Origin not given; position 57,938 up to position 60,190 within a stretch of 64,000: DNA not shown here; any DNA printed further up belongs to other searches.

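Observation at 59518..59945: S8 protease with ~17 near-identical in-frame 21-nt repeats encoding a Trp-rich heptapeptide (ETWAGGY)n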

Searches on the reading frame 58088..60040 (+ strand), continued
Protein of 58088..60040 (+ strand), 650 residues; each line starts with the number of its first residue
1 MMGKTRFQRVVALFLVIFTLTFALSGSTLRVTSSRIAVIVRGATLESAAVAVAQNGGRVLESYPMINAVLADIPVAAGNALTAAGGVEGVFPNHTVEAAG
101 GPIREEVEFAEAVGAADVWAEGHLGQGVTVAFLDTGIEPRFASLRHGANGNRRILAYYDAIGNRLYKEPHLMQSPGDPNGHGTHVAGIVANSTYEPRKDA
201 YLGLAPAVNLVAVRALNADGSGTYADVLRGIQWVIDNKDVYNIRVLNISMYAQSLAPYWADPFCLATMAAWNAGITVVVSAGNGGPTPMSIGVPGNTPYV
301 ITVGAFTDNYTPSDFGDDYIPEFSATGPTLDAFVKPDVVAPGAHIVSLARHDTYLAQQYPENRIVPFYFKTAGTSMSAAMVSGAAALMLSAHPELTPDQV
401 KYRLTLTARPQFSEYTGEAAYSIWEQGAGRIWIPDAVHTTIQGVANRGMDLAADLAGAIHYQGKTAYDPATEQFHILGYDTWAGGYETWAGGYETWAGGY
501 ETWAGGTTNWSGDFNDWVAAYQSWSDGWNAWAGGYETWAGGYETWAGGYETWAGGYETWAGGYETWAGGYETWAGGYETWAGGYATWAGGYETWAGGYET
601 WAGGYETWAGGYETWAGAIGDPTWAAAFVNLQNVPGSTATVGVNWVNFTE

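Call 23: predict_structure(alignment_id=A1)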
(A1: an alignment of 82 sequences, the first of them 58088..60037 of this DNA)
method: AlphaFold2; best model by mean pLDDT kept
length: 650 residues; sequences in the alignment: 82
mean_pLDDT: 63.3   pTM: 0.68
mean pLDDT of the five models: 63.3, 62.1, 61.4, 59.8, 58.0
residues with pLDDT >= 90: 185; 70-90: 153; 50-70: 47; < 50: 265
segments of 3 or more residues with pLDDT < 50: 26-31, 101-112, 284-290, 305-332, 336-342, 411-428, 463-470, 472-477, 479-650
pLDDT, mean of each block of 10 residues (from residue 1): 68 82 51 79 93 96 94 90 88 76 44 73 95 97 91 96 96 96 94 83 93 94 94 98 95 73 92 94 46 73 51 28 29 44 70 87 83 78 95 94 72 41 42 81 73 80 48 44 29 24 23 27 24 20 23 25 22 25 28 27 25 24 37 34 24
secondary structure, 60 per line:
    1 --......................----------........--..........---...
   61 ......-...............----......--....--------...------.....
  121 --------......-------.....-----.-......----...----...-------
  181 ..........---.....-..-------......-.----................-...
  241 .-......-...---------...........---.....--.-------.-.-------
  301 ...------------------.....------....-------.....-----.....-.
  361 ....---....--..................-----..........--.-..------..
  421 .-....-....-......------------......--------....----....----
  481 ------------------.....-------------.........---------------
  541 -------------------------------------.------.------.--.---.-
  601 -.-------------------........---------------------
elements in order (helices of 4 or more, strands of 3 or more residues): H3-24 E35-42 H45-54 E58-63 E68-74 H75-82 E87-92 E95-98 E107-109 H116-120 E129-134 H142-145 E154-159 E164-166 H181-190 E209-214 E221-223 H224-236 H238-241 E243-248 E250-252 H262-272 E276-280 E301-303 H322-326 E333-336 E344-348 H354-358 E368-371 H374-391 H397-406 E419-421 H423-426 E428-431 H433-438 H451-456 E465-468 E473-476 H499-503 H517-525 H622-629

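Call 31: find_related_loci(query=A1, collection=genome_contigs, flank=6000)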
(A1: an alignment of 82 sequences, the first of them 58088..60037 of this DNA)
Query A1 (650 aa) in genome_contigs; peptide patterns used: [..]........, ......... (x = any residue, [..] = any of these).
534 stretches matched a pattern; 455 encode a relative of the query (tblastn E <= 1e-3); the best 80 are kept; 79 distinct loci.
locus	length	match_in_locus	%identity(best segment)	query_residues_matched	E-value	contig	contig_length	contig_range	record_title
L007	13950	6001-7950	82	4-650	0e+0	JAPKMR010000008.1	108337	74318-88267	MAG: Anaerolineae bacterium isolate MO53 NODE_8_length_108337_cov_2.622326:GC=0.563, whole genome shotgun sequence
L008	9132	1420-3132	80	1-647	0e+0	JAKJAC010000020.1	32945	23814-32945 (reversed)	MAG: Chloroflexota bacterium isolate UR.bin201 NODE_20_length_32945_cov_2.992242, whole genome shotgun sequence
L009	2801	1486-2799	95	1-438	0e+0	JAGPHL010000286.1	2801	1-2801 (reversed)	MAG: Anaerolineae bacterium isolate Gw_SlDig_bin_283 Gw_SlDig_96296_length_2801_cov_78.033657, whole genome shotgun sequ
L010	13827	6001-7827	61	1-644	0e+0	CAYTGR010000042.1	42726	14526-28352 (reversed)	MAG TPA_asm: uncultured Anaerolineales bacterium isolate binchicken_co20_429 genome assembly, contig: NODE_2022_length_4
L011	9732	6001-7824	60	2-647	0e+0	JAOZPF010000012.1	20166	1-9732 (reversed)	MAG: Anaerolineae bacterium isolate GMC4.metabat2.178_sub GMC4_2537_length_20166_cov_6.581970, whole genome shotgun sequ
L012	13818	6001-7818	61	1-647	0e+0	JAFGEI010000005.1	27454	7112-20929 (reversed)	MAG: Anaerolineae bacterium isolate Zod_Metabat.1220 k87_76307, whole genome shotgun sequence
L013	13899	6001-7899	60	1-647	0e+0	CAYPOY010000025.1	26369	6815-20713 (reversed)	MAG TPA_asm: uncultured Anaerolineales bacterium isolate SRP214966_co5_314 genome assembly, contig: NODE_1258_length_263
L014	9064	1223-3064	59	2-644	0e+0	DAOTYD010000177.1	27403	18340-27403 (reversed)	MAG TPA_asm: Anaerolineae bacterium isolate H23_305 k115_815707, whole genome shotgun sequence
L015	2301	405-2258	57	1-647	0e+0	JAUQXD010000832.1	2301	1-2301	MAG: Thermoflexales bacterium isolate BIN20 contig_181121, whole genome shotgun sequence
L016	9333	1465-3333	61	1-646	0e+0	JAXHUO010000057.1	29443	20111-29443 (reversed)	MAG: Chloroflexota bacterium isolate MAG53_tar_biofilm MAG53_57, whole genome shotgun sequence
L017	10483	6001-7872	59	1-650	0e+0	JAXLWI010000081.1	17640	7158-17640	MAG: Anaerolineae bacterium isolate STL-CHL19 C2.143.fa-81, whole genome shotgun sequence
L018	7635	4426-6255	62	4-650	0e+0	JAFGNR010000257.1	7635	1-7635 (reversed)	MAG: Anaerolineae bacterium isolate Zod_Metabat.557 k87_2098686, whole genome shotgun sequence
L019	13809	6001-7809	60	1-646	0e+0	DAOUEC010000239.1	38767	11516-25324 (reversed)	MAG TPA_asm: Anaerolineae bacterium isolate N3_163 k131_1540084, whole genome shotgun sequence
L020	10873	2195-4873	56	1-647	0e+0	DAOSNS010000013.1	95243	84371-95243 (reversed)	MAG TPA_asm: Anaerolineae bacterium isolate AMR_MDS_2365 NODE_218_length_95243_cov_90.044323, whole genome shotgun seque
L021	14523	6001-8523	58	29-644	0e+0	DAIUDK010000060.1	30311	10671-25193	MAG TPA_asm: Chloroflexota bacterium isolate CTOTU19884 NODE_1396_length_30311_cov_18.825754, whole genome shotgun seque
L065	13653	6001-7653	43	3-563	6e-112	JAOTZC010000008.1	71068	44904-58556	MAG: Gammaproteobacteria bacterium isolate 21_Jan_SF_Bin68 21_Jan_SF_Bin68_scaffold_159_c1, whole genome shotgun sequenc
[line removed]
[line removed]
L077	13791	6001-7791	40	2-599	4e-105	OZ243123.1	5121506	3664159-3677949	MAG: Candidatus Multivoradales bacterium isolate 37dedafc-40d8-43fe-ad9b-d79932a92f14 genome assembly, chromosome: 1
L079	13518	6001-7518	42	19-556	5e-105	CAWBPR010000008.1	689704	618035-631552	MAG: uncultured Gammaproteobacteria bacterium isolate MFD03804.bin.2.3 genome assembly, contig: contig_15585, whole geno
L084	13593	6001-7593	40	9-542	6e-104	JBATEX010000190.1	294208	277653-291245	MAG: Thermoanaerobaculia bacterium isolate MFD10345_ilm_asm_bin8 k127_199150, whole genome shotgun sequence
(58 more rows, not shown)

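Call 33: search_protein_families(library=pfam, proteins=[P0006, P0075, P0058, P0005], max_evalue=1)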
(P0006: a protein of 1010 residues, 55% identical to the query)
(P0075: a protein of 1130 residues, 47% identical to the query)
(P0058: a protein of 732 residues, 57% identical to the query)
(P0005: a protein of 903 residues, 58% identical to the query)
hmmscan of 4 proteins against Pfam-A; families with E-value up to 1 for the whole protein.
P0006 (1010 aa): 2 families
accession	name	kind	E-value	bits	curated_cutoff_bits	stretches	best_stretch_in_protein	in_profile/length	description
PF00082.27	Peptidase_S8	-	5e-51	174.1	21.8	1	123-408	1-275/288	Subtilase family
PF12516.13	DUF3719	-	0.11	12.7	23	0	626-638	13-25/66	Protein of unknown function (DUF3719)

P0075 (1130 aa): 1 family
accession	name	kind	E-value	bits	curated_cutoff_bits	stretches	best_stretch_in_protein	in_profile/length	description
PF00082.27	Peptidase_S8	-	1e-47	163.3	21.8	1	133-421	1-274/288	Subtilase family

P0058 (732 aa): 2 families
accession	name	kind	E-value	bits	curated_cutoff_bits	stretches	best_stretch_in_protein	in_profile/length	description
PF00082.27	Peptidase_S8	-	3.8e-49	168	21.8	1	119-405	1-280/288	Subtilase family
PF05922.21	Inhibitor_I9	-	0.095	13.8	21.2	1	57-93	45-80/82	Peptidase inhibitor I9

P0005 (903 aa): 1 family
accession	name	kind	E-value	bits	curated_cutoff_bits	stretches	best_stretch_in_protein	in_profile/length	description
PF00082.27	Peptidase_S8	-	8.2e-50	170.2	21.8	1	123-410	1-276/288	Subtilase family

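Call 34: find_encoding_contigs(protein=P0075, flank=8000, max_places=2)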
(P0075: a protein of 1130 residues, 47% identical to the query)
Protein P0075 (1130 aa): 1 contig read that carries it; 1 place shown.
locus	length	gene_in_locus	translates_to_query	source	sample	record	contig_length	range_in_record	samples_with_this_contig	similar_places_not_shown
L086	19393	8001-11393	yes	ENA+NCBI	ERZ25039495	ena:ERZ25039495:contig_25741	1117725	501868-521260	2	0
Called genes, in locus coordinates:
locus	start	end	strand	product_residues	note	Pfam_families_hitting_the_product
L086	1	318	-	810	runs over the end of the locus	PF08487:VIT, PF05762:VWA_CoxE (weak), PF13768:VWA_3, PF00092:VWA, PF13519:VWA_2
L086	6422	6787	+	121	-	PF22747:Zn_ribbon_DUF2089, PF09862:DUF2089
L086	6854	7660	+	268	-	PF22746:SHOCT-like_DUF2089-C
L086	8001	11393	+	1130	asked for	PF00082:Peptidase_S8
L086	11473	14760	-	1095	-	PF00211:Guanylate_cyc, PF13191:AAA_16, PF13401:AAA_22 (weak), PF13424:TPR_12, PF17874:TPR_MalT, PF13424:TPR_12, PF17874:TPR_MalT, PF13424:TPR_12, +15 more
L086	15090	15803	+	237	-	-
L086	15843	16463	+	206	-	PF01066:CDP-OH_P_transf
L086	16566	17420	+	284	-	PF03279:Lip_A_acyltrans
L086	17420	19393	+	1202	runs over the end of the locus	PF02463:SMC_N, PF13175:AAA_15 (faint), PF13304:AAA_21 (weak), PF13476:AAA_23, PF06470:SMC_hinge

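Call 35: find_encoding_contigs(protein=P0113, flank=8000, max_places=2)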
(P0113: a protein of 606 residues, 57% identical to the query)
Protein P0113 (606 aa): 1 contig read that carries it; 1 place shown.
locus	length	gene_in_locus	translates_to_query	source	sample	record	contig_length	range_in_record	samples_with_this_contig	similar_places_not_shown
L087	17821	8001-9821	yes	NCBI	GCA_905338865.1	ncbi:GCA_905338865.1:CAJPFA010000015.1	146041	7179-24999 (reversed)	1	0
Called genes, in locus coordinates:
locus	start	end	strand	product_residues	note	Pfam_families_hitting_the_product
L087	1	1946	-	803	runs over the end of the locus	-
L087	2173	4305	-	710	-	PF00005:ABC_tran (faint), PF02463:SMC_N (weak), PF13175:AAA_15 (faint), PF13476:AAA_23, PF13514:AAA_27 (weak), PF13555:AAA_29 (weak), PF04423:Rad50_zn_hook (weak), PF13558:SbcC_Walker_B, +1 more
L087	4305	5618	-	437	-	PF00149:Metallophos, PF12850:Metallophos_2 (faint)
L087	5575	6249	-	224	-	PF03575:Peptidase_S51, PF07685:GATase_3 (weak)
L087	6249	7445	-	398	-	PF25077:DUF7800 (faint), PF00149:Metallophos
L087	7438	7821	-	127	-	PF06803:DUF1232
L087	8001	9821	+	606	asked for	PF00082:Peptidase_S8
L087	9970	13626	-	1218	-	PF00486:Trans_reg_C (weak), PF03704:BTAD, PF00931:NB-ARC, PF13401:AAA_22 (weak), PF17874:TPR_MalT (weak), PF13424:TPR_12, PF13424:TPR_12, PF17874:TPR_MalT, +12 more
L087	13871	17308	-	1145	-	PF13432:TPR_16 (faint), PF00211:Guanylate_cyc, PF13191:AAA_16, PF17874:TPR_MalT, PF13424:TPR_12, PF13374:TPR_10 (weak), PF13424:TPR_12, PF17874:TPR_MalT (weak), +6 more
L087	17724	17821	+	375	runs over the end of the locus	PF00583:Acetyltransf_1 (faint)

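Call 61: search_protein_families(library=pfam, proteins=[L065:8659-12210:+, L066:7727-11515:+, L071:7693-13434:+, L077:7973-10081:+, L077:10236-13790:+, L079:8172-9890:+, L084:7964-10231:+, L079:2969-5596:+], max_evalue=0.00001)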
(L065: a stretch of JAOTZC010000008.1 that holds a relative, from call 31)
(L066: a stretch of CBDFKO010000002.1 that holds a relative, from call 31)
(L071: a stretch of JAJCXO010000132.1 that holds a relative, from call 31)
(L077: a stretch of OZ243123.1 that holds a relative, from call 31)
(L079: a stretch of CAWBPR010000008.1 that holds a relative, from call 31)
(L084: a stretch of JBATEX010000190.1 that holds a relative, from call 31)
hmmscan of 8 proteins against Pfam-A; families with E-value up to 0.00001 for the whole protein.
L065:8659-12210:+ (1184 aa): 7 families
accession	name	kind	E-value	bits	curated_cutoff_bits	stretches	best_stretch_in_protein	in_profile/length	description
PF00072.30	Response_reg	-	1.7e-76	254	30.2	3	770-882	1-108/111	Response regulator receiver domain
PF02518.31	HATPase_c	-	2.1e-31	109.1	26.4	1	488-600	1-109/111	Histidine kinase-, DNA gyrase B-, and HSP90-like ATPase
PF00512.31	HisKA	-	2.3e-23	82.5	26.9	1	376-441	1-66/66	His Kinase A (phospho-acceptor) domain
PF05228.19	CHASE4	-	7e-23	81.8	26.2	1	63-215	2-138/140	CHASE4 domain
PF23198.2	PDE8A_N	-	6.6e-08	33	29.6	1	788-867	31-111/147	PDE8A-like, N-terminal domain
PF01627.28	Hpt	-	9.6e-07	29.4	24.6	1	1100-1171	10-81/84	Hpt domain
PF00672.30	HAMP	-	3.8e-06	27.6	25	0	305-358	1-53/53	HAMP domain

L066:7727-11515:+ (1263 aa): 9 families
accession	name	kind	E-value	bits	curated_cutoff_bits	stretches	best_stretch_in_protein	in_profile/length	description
PF07494.17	Reg_prop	-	6.5e-55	176.4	20.4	0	287-307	4-24/24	Two component regulator propeller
PF02518.31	HATPase_c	-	2.3e-23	83.2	26.4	1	1143-1258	2-109/111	Histidine kinase-, DNA gyrase B-, and HSP90-like ATPase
PF08450.18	SGL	-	3.5e-15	56.7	26.3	0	342-452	9-106/246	SMP-30/Gluconolactonase/LRE-like region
PF07495.19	Y_Y_Y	-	7.7e-14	51.8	26.6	1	749-812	1-64/65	Y_Y_Y domain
PF13426.13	PAS_9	-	3.9e-13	50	27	1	916-1020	1-103/103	PAS domain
PF00512.31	HisKA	-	2.2e-09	37.6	26.9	1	1038-1099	3-64/66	His Kinase A (phospho-acceptor) domain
PF00989.32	PAS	-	3.7e-08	33.8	22.6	1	910-1017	5-112/113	PAS fold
PF08448.16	PAS_4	-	2.3e-07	31.5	23.1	1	913-1022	2-109/110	PAS fold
PF23748.1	Beta-prop_LRRK2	-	2.6e-07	30.4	26.9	0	479-518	273-312/359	LRRK2 beta propeller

L071:7693-13434:+ (1914 aa): 12 families
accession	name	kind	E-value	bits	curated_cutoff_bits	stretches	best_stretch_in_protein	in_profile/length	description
PF00072.30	Response_reg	-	4.1e-65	217.3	30.2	3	1636-1759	1-109/111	Response regulator receiver domain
PF07494.17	Reg_prop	-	2e-61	196.4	20.4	0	326-349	1-24/24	Two component regulator propeller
PF02518.31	HATPase_c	-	4.9e-31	107.9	26.4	1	1157-1272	1-110/111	Histidine kinase-, DNA gyrase B-, and HSP90-like ATPase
PF00512.31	HisKA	-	2.6e-22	79.1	26.9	1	1045-1110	1-66/66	His Kinase A (phospho-acceptor) domain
PF07495.19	Y_Y_Y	-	2.4e-18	66.2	26.6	1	789-847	1-59/65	Y_Y_Y domain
PF23748.1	Beta-prop_LRRK2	-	5.7e-13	49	26.9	0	463-494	265-296/359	LRRK2 beta propeller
PF01627.28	Hpt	-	7.9e-12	45.7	24.6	1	1823-1903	2-82/84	Hpt domain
PF08448.16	PAS_4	-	1.9e-11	44.6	23.1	1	927-1031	5-110/110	PAS fold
PF08450.18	SGL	-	2e-10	41.1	26.3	0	145-287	9-136/246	SMP-30/Gluconolactonase/LRE-like region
PF00989.32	PAS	-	1.7e-08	34.9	22.6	1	921-985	5-72/113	PAS fold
PF13426.13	PAS_9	-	2.2e-06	28.3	27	1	930-984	5-57/103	PAS domain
PF13188.13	PAS_8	-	3.7e-06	27.1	21.8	0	920-973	4-56/65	PAS domain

L077:7973-10081:+ (703 aa): 4 families
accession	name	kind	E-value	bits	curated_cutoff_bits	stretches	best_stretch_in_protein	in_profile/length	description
PF00563.25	EAL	-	7.2e-76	255.1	31.3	1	449-680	6-236/236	EAL domain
PF00990.26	GGDEF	-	2e-40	138.7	23.8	1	261-423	2-159/161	Diguanylate cyclase, GGDEF domain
PF00072.30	Response_reg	-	1.6e-24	86.7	30.2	1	6-116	1-109/111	Response regulator receiver domain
PF08447.18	PAS_3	-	6.4e-11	42.8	25.6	1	160-241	4-87/89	PAS fold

L077:10236-13790:+ (1185 aa): 5 families
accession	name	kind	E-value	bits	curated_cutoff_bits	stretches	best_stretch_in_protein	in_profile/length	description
PF07494.17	Reg_prop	-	5.1e-60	192.1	20.4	0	117-138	2-23/24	Two component regulator propeller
PF00512.31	HisKA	-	7.5e-21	74.4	26.9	1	1032-1097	1-66/66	His Kinase A (phospho-acceptor) domain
PF07495.19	Y_Y_Y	-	1.6e-18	66.8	26.6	1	769-823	1-55/65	Y_Y_Y domain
PF08448.16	PAS_4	-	3.4e-07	30.9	23.1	1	915-1015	6-107/110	PAS fold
PF00989.32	PAS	-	8.1e-07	29.5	22.6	1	911-1013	8-113/113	PAS fold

L079:8172-9890:+ (573 aa): 1 family
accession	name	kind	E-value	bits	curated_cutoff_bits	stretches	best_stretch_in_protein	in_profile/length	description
PF00082.27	Peptidase_S8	-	1.5e-52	179.1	21.8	1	134-428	2-287/288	Subtilase family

L084:7964-10231:+ (756 aa): 1 family
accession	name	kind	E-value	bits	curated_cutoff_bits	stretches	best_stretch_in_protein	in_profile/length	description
PF00082.27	Peptidase_S8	-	1.1e-51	176.3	21.8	1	333-615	1-274/288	Subtilase family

L079:2969-5596:+ (876 aa): 3 families
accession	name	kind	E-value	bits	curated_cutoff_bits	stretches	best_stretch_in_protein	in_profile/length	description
PF00082.27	Peptidase_S8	-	9.7e-49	166.6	21.8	1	445-728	1-274/288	Subtilase family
PF20773.4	InhA-like_MAM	-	5.5e-08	33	26.9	0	157-284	50-191/191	Immune inhibitor A-like, MAM domain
PF21471.3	Reelin_subrepeat-B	-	9.6e-06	25.8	27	0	333-419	36-126/127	Reelin subrepeat B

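Call 66: search_protein_families(library=padloc, proteins=[window:58088-60037:+], max_evalue=0.001)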
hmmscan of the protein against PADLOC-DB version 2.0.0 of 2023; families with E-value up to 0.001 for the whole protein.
window:58088-60037:+ (650 aa): 4 families
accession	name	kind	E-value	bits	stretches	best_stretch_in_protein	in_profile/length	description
PDLC03014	subtilase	-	2.9e-31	107.4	1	53-409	111-376/391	-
PDLC02197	IetS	-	6.2e-11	39.3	1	170-390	284-512/749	-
PDLC02201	IetS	-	9.9e-05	18.7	1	180-395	290-511/781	-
PDLC02198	IetS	-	0.0005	16.1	0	323-400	471-557/795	-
